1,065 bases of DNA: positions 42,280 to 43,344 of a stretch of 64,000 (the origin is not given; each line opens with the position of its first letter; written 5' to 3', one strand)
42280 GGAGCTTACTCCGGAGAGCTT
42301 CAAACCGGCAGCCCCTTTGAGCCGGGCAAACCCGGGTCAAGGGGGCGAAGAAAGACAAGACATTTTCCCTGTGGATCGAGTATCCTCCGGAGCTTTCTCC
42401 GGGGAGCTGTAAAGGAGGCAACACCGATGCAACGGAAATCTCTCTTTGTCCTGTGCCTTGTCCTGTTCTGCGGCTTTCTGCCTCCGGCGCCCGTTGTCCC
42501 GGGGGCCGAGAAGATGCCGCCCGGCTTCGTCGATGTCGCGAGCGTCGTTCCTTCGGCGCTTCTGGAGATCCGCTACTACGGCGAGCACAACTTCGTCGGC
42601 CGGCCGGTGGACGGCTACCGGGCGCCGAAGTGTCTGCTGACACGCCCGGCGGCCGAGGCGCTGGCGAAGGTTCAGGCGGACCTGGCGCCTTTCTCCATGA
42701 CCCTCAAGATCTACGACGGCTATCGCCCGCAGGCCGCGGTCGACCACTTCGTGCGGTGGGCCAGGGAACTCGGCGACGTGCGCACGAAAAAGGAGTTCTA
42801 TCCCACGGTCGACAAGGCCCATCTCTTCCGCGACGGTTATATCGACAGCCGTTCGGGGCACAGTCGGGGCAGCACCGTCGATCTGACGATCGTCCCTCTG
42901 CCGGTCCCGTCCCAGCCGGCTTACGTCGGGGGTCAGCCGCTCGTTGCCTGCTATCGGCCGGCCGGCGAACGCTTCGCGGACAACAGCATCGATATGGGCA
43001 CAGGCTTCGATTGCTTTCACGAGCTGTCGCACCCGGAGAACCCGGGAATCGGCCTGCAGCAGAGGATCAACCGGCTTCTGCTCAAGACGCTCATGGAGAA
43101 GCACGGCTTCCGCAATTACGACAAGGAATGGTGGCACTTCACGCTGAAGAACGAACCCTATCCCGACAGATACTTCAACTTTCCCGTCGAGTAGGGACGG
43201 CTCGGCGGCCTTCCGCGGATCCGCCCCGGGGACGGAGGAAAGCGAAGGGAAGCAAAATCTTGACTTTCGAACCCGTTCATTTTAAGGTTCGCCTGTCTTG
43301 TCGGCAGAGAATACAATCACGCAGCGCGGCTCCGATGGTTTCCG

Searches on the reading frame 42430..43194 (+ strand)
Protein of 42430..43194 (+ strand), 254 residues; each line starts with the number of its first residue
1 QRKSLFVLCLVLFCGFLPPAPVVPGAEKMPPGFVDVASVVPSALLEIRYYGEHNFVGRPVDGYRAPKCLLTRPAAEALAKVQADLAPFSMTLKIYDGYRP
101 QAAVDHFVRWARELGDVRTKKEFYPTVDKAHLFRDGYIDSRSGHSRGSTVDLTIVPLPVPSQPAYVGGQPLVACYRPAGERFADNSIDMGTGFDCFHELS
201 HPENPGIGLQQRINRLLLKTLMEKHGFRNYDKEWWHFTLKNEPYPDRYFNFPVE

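Call 74: search_protein_families(library=pfam, proteins=[window:42430-43194:+], max_evalue=0.001)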
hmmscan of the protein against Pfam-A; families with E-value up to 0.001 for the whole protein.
window:42430-43194:+ (254 aa): 1 family
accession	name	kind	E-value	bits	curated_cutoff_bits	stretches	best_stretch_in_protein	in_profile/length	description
PF01427.22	Peptidase_M15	-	8e-40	137.2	27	2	185-253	129-198/199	D-ala-D-ala dipeptidase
